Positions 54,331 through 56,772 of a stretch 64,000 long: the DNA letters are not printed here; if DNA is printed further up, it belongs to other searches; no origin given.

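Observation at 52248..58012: MtoAB/PioAB/MtrAB-type porin-cytochrome extracellular electron transfer cluster with CymA-like and monoheme partners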

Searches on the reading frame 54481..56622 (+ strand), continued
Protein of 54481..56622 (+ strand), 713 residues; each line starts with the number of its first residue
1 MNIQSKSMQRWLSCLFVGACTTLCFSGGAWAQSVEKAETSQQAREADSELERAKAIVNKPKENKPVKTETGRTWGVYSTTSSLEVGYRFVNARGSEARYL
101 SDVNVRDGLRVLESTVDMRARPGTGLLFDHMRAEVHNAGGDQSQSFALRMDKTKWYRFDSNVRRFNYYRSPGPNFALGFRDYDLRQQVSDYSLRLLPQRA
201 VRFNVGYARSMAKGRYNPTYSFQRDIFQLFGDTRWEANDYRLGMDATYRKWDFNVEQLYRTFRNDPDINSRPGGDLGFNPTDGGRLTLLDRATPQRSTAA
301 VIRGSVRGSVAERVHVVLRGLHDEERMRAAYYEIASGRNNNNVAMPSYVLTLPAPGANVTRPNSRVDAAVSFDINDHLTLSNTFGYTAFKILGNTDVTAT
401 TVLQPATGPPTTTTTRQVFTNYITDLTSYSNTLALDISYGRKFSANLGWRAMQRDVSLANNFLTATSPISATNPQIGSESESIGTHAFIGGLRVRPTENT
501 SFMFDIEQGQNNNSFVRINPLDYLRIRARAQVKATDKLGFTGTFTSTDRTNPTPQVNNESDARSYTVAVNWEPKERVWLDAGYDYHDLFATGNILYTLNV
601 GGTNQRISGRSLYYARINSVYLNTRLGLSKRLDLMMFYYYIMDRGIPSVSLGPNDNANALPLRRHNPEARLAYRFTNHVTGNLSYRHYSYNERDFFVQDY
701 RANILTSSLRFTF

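Call 34: fold_search(model_id=the predicted structure, library=pdb)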
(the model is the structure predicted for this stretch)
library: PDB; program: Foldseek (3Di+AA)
matches with E <= 10: 789; with E <= 0.001: 271
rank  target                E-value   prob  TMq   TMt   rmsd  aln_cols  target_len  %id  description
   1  6r2q_B                4.6e-14  1.00  0.63  0.69   7.1       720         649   13  Structure of the Mtr complex (released 2020-04-22)
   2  5fp1                  4.7e-12  1.00  0.40  0.40  13.1       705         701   12  Crystal structure of the siderophore receptor PiuA from Acinetobacter baumannii (released 2016-05-11)
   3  8s34_A                8.3e-12  1.00  0.36  0.37  15.1       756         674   13  Ferric-mycobactin receptor (FemA) in complex with aeruginic acid (released 2025-02-26)
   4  5nec_B                2.1e-11  1.00  0.38  0.41  14.5       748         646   12  Crystal structure of the siderophore receptor PiuD from Pseudomonas aeruginosa (released 2018-02-07)
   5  9ex3_A                2.5e-11  1.00  0.38  0.40  14.9       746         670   13  Ferric-mycobactin receptor (FemA) in complex with dihydroaeruginoic acid (released 2025-02-26)
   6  5fok_A                4.2e-11  1.00  0.40  0.43  14.3       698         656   12  Crystal structure of the siderophore receptor PiuA from Pseudomonas aeruginosa (released 2016-05-11)
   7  4epa                  4.4e-11  1.00  0.36  0.40  18.1       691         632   11  The crystal structure of the ferric yersiniabactin uptake receptor FyuA from Yersinia pestis (released 2012-06-20)
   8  5nec_A                5.4e-11  1.00  0.38  0.41  14.6       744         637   12  Crystal structure of the siderophore receptor PiuD from Pseudomonas aeruginosa (released 2018-02-07)
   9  5fok_B                2.4e-10  1.00  0.39  0.42  14.5       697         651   11  Crystal structure of the siderophore receptor PiuA from Pseudomonas aeruginosa (released 2016-05-11)
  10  9a3c_MODEL_1_A        3.0e-10  1.00  0.41  0.39  14.4       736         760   11  Model of E. coli Fiu by in-cell photo-crosslinking MS and deep learning (released 2023-02-24)
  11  1kmo                  3.8e-10  1.00  0.40  0.43  14.2       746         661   12  Crystal structure of the Outer Membrane Transporter FecA (released 2002-03-06)
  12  1xkw                  4.2e-10  1.00  0.38  0.41  12.9       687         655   11  Pyochelin outer membrane receptor FptA from Pseudomonas aeruginosa (released 2005-10-04)
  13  4rdr                  4.2e-10  1.00  0.41  0.41  15.1       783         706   10  Structure of the bacterial Zn-transporter ZnuD from Neisseria meningitidis (locked conformation bound to zinc and cadmiu (released 2015-08-19)
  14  6h7f_A                6.1e-10  1.00  0.37  0.39  15.8       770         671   12  Crystal structure of BauA, the Ferric preacinetobactin receptor from Acinetobacter baumannii in complex with Fe3+-Prea (released 2018-10-10)
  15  6bpn                  6.4e-10  1.00  0.39  0.42  14.5       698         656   11  The crystal structure of the Ferric-Catecholate import receptor Fiu from E. coli K12: Open form (C2221) (released 2018-11-28)
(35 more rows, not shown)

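Call 35: search_protein_representatives(alignment_id=A1)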
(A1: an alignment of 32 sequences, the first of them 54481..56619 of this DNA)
Query: 32 sequences, 710 profile positions. Proteins with E-value up to 0.001 (for the whole library): 1317; up to 1e-10: 701; up to 1e-30: 186. The best 150 are listed.
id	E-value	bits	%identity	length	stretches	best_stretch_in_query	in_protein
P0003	0.0e+00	1250.1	-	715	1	1-710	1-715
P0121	7.4e-275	929.9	-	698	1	19-710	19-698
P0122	1.5e-267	905.7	-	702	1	1-710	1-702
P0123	3.9e-256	868.0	-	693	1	2-710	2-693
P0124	5.0e-194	662.7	-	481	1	177-645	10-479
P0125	4.6e-154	530.6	-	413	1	1-393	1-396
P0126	3.9e-149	514.3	-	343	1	1-342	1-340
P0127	1.6e-144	499.1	-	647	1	71-710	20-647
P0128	5.3e-124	431.3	-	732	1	40-710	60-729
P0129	2.6e-121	422.4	-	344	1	359-710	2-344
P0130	3.0e-115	402.3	-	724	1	76-708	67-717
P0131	8.9e-109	380.9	-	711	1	54-710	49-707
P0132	1.3e-108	380.4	-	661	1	79-709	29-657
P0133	2.8e-106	372.7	-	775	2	11-345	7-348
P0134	1.6e-105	370.2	-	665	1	76-710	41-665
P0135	2.3e-104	366.4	-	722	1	78-710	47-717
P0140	5.1e-98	345.4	-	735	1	77-710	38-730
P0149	1.6e-80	287.5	-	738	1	64-710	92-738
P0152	7.5e-78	278.7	-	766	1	66-710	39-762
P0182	7.2e-56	206.0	-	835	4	69-277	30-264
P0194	1.1e-50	188.9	-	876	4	56-274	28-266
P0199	8.7e-50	186.0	-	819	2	335-709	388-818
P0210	1.2e-46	175.6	-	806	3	415-710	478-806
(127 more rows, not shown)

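Call 37: search_protein_families(library=pfam, alignment_id=A2, max_evalue=0.01)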
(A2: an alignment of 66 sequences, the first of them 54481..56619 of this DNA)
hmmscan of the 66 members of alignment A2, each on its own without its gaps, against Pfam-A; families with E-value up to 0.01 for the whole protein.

A. member 1, window:54481-56619:+ (713 aa): 1 family
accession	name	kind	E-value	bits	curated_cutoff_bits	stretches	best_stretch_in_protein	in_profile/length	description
PF13505.12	OMP_b-brl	-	0.0084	16.7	28.7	0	487-590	45-157/175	Outer membrane protein beta-barrel domain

B. families by the number of members that match (of 66 scanned): 7 families
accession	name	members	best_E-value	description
PF13505.12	OMP_b-brl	6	0.00085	Outer membrane protein beta-barrel domain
PF11854.14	MtrB_PioB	4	1e-06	Putative outer membrane beta-barrel porin, MtrB/PioB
PF10677.15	DUF2490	3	0.00097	Protein of unknown function (DUF2490)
PF13442.11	Cytochrome_CBB3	1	2.1e-11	Cytochrome C oxidase, cbb3-type, subunit III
PF00034.26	Cytochrom_C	1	8.2e-06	Cytochrome c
PF24372.1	DUF7528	1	0.00077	Family of unknown function (DUF7528)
PF14905.12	OMP_b-brl_3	1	0.0014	Outer membrane protein beta-barrel family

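Call 38: find_homologous_proteins(query=L007:4391-6787:+)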
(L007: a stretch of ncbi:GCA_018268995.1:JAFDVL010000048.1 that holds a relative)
Query L007:4391-6787:+ (799 aa): 78 proteins with E <= 0.001 among 8000 candidates.
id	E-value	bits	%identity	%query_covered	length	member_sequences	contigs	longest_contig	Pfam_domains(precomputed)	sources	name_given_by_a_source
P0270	0.0e+0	1857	100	100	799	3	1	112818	PF11854.15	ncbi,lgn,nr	ncbi:MAG: MtrB/PioB family decaheme-associated outer membrane protein [Acidobacteria bacterium]|nr:M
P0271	0.0e+0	1476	77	100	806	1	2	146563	PF11854.15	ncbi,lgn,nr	ncbi:MAG: MtrB/PioB family decaheme-associated outer membrane protein [Acidobacteria bacterium]|nr:M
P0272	0.0e+0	1474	77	100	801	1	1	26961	PF11854.15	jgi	jgi:MtrB/PioB family decaheme-associated outer membrane protein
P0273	0.0e+0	1474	78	100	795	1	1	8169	PF11854.15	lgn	-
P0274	0.0e+0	1196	63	100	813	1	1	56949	PF11854.15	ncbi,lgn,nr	ncbi:MAG TPA: MtrB/PioB family decaheme-associated outer membrane protein [Blastocatellia bacterium]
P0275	0.0e+0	1156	62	98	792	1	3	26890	PF11854.15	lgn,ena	-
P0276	0.0e+0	1147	60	100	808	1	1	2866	PF11854.15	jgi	jgi:MtrB/PioB family decaheme-associated outer membrane protein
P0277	0.0e+0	1130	60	100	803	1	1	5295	PF11854.15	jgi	jgi:MtrB/PioB family decaheme-associated outer membrane protein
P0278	0.0e+0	1110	60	96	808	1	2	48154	PF11854.15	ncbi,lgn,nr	ncbi:MAG: MtrB/PioB family decaheme-associated outer membrane protein [Acidobacteria bacterium]|nr:M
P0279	0.0e+0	1107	63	92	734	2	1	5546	PF11854.15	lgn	-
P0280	0.0e+0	1098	59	99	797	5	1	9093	PF11854.15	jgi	jgi:MtrB/PioB family decaheme-associated outer membrane protein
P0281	0.0e+0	1092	60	100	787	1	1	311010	PF11854.15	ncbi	ncbi:MAG: MtrB/PioB family decaheme-associated outer membrane protein [Acidobacteriota bacterium]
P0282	0.0e+0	1090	61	97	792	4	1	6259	PF11854.15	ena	-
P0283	0.0e+0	1047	58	95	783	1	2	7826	PF11854.15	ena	-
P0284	0.0e+0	1011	56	100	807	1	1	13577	PF11854.15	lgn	-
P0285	4.9e-297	1006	54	100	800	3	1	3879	PF11854.15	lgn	-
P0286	7.0e-293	992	53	100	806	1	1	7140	PF11854.15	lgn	-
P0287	8.4e-288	975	53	99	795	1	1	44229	PF11854.15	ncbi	ncbi:MAG: MtrB/PioB family decaheme-associated outer membrane protein [Acidobacteriota bacterium]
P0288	3.4e-286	970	53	95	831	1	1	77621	PF11854.15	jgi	jgi:MtrB/PioB family decaheme-associated outer membrane protein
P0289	1.8e-285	967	54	97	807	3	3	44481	PF11854.15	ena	-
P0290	7.4e-285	965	55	94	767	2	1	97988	PF11854.15,PF25222.2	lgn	-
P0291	1.1e-284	965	54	98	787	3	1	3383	PF11854.15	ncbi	-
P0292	4.7e-282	956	53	98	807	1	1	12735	PF11854.15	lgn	-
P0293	7.5e-280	949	53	97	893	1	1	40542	PF11854.15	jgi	jgi:MtrB/PioB family decaheme-associated outer membrane protein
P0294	2.5e-278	944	54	95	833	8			PF11854.15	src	-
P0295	2.8e-277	940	52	98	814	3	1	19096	PF11854.15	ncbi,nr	ncbi:MAG TPA: MtrB/PioB family decaheme-associated outer membrane protein [Pyrinomonadaceae bacteriu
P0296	4.7e-277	940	55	91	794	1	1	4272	PF11854.15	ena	-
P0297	6.4e-275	932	53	98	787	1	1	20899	PF11854.15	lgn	-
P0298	2.9e-273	927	52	97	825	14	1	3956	PF11854.15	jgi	jgi:MtrB/PioB family decaheme-associated outer membrane protein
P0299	9.6e-271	919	51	98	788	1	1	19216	PF11854.15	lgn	-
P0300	3.2e-268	910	53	91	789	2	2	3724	PF11854.15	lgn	-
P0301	4.1e-268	910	51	98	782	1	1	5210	PF11854.15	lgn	-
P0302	1.1e-266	905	49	99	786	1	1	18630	PF11854.15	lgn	-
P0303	9.9e-265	899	52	98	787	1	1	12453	PF11854.15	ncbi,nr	ncbi:MAG: MtrB/PioB family decaheme-associated outer membrane protein [bacterium]|nr:MtrB/PioB famil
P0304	1.1e-263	895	52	97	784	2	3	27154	PF11854.15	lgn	-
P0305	1.0e-262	892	50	99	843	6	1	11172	PF11854.15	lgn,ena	-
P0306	1.8e-262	891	50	99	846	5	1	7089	PF11854.15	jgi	jgi:MtrB/PioB family decaheme-associated outer membrane protein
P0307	4.4e-261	887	53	92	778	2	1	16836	PF11854.15,PF25222.2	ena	-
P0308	1.7e-259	881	51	92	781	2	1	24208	PF11854.15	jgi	-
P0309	6.5e-259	879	52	90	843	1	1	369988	PF11854.15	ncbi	ncbi:MAG: MtrB/PioB family decaheme-associated outer membrane protein [Acidobacteriota bacterium]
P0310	7.7e-257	873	50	98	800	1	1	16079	PF11854.15,PF25222.2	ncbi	-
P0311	6.6e-256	870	52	91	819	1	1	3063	PF11854.15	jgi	jgi:MtrB/PioB family decaheme-associated outer membrane protein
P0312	1.6e-255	868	50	96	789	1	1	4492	PF11854.15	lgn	-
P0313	1.6e-255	868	49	100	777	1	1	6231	PF11854.15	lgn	-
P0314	4.8e-255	867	49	98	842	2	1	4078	PF11854.15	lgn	-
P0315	1.1e-252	859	51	92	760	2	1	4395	PF11854.15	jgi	jgi:MtrB/PioB family decaheme-associated outer membrane protein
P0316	6.0e-251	853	48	98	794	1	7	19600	PF11854.15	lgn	-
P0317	2.7e-250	851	50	95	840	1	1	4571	PF11854.15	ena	-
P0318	4.9e-250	850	49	99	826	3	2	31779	PF11854.15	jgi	jgi:MtrB/PioB family decaheme-associated outer membrane protein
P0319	1.1e-247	842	50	97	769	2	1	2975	PF11854.15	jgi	jgi:MtrB/PioB family decaheme-associated outer membrane protein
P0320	6.3e-241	820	51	94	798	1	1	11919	PF11854.15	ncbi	-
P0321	1.6e-240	819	49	93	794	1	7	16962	PF11854.15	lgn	-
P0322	3.5e-237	808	48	98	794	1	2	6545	PF11854.15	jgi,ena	jgi:MtrB/PioB family decaheme-associated outer membrane protein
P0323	3.0e-232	791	47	99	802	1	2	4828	PF11854.15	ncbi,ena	-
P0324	9.6e-228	776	46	98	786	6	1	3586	PF11854.15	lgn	-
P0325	1.8e-226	772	49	90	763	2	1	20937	PF11854.15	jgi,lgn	jgi:MtrB/PioB family decaheme-associated outer membrane protein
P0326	8.9e-221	753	56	71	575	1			PF11854.15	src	-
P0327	7.8e-220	750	55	74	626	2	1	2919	PF11854.15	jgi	jgi:MtrB/PioB family decaheme-associated outer membrane protein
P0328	2.0e-213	729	51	78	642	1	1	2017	PF11854.15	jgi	jgi:MtrB/PioB family decaheme-associated outer membrane protein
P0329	6.0e-198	678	53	70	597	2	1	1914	PF11854.15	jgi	jgi:MtrB/PioB family decaheme-associated outer membrane protein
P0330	1.7e-139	485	42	70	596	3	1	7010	PF11854.15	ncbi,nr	ncbi:MAG: MtrB/PioB family outer membrane beta-barrel protein [bacterium]|nr:MtrB/PioB family outer 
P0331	1.1e-112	396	33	91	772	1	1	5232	PF11854.15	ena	-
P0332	6.1e-106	374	35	88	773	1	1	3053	PF11854.15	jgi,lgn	jgi:MtrB/PioB family decaheme-associated outer membrane protein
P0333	3.5e-70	255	28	90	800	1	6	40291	PF11854.15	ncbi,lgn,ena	-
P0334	9.2e-68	247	28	90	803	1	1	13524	PF11854.15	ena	-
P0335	1.2e-63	234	28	90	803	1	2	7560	PF11854.15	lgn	-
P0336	3.8e-38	149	27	88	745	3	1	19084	PF11854.15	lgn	-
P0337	1.2e-27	115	24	88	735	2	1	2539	PF11854.15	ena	-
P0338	8.5e-26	109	24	90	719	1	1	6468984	PF11854.15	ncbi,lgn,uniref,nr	ncbi:hypothetical protein TBR22_A12060 [Luteitalea sp. TBR-22]|uniref:MtrB/PioB family decaheme-asso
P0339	4.3e-19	86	22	89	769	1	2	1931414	PF13609.13,PF11854.15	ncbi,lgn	ncbi:MAG: MtrB/PioB family outer membrane beta-barrel protein [Vicinamibacteria bacterium]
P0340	8.1e-19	85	23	82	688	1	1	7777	PF11854.15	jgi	jgi:MtrB/PioB family decaheme-associated outer membrane protein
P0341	1.2e-18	85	23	88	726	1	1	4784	PF11854.15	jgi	jgi:hypothetical protein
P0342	4.3e-18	83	24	83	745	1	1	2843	PF11854.15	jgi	jgi:MtrB/PioB family decaheme-associated outer membrane protein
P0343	4.1e-17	80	23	83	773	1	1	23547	PF11854.15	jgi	jgi:hypothetical protein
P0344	7.8e-16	76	24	79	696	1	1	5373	PF11854.15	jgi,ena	-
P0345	1.3e-15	75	22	67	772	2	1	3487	PF11854.15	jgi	jgi:hypothetical protein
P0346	5.5e-15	73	23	85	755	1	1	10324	PF11854.15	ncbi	ncbi:MAG TPA: MtrB/PioB family outer membrane beta-barrel protein [Thermoanaerobaculia bacterium]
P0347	1.4e-10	58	18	45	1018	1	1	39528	PF11854.15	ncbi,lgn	-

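Call 46: find_related_loci(query=A1, collection=genome_contigs, flank=7000)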
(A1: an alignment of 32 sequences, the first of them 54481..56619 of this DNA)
Query A1 (713 aa) in genome_contigs; peptide patterns used: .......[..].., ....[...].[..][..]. (x = any residue, [..] = any of these).
62 stretches matched a pattern; 50 encode a relative of the query (tblastn E <= 1e-3); 50 distinct loci.
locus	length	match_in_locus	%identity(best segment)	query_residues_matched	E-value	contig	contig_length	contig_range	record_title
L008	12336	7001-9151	74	1-713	0e+0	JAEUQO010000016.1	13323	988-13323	MAG: Acidobacteria bacterium isolate new MAG-253 k141_769141, whole genome shotgun sequence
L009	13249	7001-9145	73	1-713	0e+0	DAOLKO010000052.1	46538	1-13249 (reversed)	MAG TPA_asm: Blastocatellia bacterium isolate AMR_MDS_0338 NODE_314_length_46538_cov_18.822193, whole genome shotgun seq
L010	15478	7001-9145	72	1-713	0e+0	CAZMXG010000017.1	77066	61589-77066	MAG TPA_asm: uncultured Heliomicrobium sp. isolate SRP173033_co1_351 genome assembly, contig: NODE_426_length_77066_cov_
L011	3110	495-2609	72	11-713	0e+0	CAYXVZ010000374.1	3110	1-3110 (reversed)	MAG TPA_asm: uncultured Heliobacteriaceae bacterium isolate SRP287051_co1_204 genome assembly, contig: NODE_36637_length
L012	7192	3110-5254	71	1-713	0e+0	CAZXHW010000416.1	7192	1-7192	MAG TPA_asm: uncultured Heliomicrobium sp. isolate binchicken_co199_63 genome assembly, contig: NODE_7553_length_7192_co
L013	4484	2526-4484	75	29-681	0e+0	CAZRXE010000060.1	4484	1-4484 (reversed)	MAG TPA_asm: uncultured Heliomicrobium sp. isolate binchicken_co200_54 genome assembly, contig: k141_1170568, whole geno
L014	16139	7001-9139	70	1-713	0e+0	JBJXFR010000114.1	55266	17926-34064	MAG: Blastocatellia bacterium isolate F1F2.bin.427 k127_6347776, whole genome shotgun sequence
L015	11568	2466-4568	70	12-713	0e+0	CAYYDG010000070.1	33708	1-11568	MAG TPA_asm: uncultured Heliomicrobium sp. isolate binchicken_co276_100 genome assembly, contig: NODE_1233_length_33708_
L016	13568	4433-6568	69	1-713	0e+0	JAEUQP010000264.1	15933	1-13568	MAG: Acidobacteria bacterium isolate new MAG-254 k141_1700238, whole genome shotgun sequence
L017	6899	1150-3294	68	1-713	0e+0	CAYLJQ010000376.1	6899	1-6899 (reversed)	MAG TPA_asm: uncultured Heliomicrobium sp. isolate binchicken_co328_55 genome assembly, contig: NODE_8875_length_6899_co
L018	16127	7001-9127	66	1-713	0e+0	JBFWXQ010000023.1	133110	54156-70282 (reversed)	MAG: Blastocatellales bacterium isolate CA_2019_TPBS_144 NODE_1163_length_133110_cov_21.140131_TPBS, whole genome shotgu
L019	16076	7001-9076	66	18-713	0e+0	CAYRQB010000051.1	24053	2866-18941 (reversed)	MAG TPA_asm: uncultured Heliomicrobium sp. isolate SRP287453_co1_6 genome assembly, contig: NODE_3628_length_24053_cov_7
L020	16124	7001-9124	64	2-713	0e+0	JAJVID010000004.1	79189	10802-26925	MAG: Acidobacteria bacterium isolate Bin_42R c_000000001269, whole genome shotgun sequence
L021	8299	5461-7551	65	6-713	0e+0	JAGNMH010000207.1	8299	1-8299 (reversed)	MAG: Acidobacteria bacterium isolate Go_SlAct_bin_180 Go_SlAct_46354_length_8299_cov_4.631547, whole genome shotgun sequ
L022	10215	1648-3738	65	6-713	0e+0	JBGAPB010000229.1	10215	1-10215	MAG: Blastocatellia bacterium isolate MAG_AAO_H10.7 AAOH10-7_opera_contig_17054, whole genome shotgun sequence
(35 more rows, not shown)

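Call 52: list_cluster_members(proteins=[P0128, P0130, P0135, P0140, P0149, P0152, P0182, P0194, P0199, P0210])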
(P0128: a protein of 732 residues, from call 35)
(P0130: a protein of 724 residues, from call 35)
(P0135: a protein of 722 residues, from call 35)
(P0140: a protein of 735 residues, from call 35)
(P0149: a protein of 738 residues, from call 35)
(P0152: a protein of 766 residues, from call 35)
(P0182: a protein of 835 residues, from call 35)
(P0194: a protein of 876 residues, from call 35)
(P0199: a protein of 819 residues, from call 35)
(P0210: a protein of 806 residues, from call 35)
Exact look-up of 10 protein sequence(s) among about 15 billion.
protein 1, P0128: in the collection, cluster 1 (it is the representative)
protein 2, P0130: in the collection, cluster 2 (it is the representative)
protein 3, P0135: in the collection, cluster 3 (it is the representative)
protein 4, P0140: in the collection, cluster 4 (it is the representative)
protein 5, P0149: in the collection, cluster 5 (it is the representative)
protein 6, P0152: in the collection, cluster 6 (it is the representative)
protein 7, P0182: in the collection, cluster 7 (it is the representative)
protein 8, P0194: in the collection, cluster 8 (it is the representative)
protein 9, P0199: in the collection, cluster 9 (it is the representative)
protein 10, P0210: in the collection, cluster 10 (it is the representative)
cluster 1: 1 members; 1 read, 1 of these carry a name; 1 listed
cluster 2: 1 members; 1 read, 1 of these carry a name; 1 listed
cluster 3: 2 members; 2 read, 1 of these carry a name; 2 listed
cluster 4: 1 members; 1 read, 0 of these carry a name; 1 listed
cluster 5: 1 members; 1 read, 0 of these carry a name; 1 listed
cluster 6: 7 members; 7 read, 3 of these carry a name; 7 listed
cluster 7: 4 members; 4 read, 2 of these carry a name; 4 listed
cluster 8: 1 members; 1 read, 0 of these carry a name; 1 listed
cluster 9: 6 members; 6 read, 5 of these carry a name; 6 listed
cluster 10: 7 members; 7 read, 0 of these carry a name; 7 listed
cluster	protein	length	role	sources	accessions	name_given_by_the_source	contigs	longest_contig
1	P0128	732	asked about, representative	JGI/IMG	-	hypothetical protein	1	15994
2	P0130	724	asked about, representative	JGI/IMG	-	hypothetical protein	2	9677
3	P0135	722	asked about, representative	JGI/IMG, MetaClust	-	\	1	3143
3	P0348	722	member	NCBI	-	-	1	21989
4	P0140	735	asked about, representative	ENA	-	-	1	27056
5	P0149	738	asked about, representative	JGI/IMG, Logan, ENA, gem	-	-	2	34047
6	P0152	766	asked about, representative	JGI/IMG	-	hypothetical protein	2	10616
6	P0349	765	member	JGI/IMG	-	hypothetical protein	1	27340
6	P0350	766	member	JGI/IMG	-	hypothetical protein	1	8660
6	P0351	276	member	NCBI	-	-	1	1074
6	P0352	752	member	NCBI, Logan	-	-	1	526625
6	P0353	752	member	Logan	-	-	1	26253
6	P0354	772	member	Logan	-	-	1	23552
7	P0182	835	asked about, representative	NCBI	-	-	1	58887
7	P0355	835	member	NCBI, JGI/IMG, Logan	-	hypothetical protein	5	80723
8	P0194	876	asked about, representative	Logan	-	-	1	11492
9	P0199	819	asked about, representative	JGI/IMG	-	hypothetical protein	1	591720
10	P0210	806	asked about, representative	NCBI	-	-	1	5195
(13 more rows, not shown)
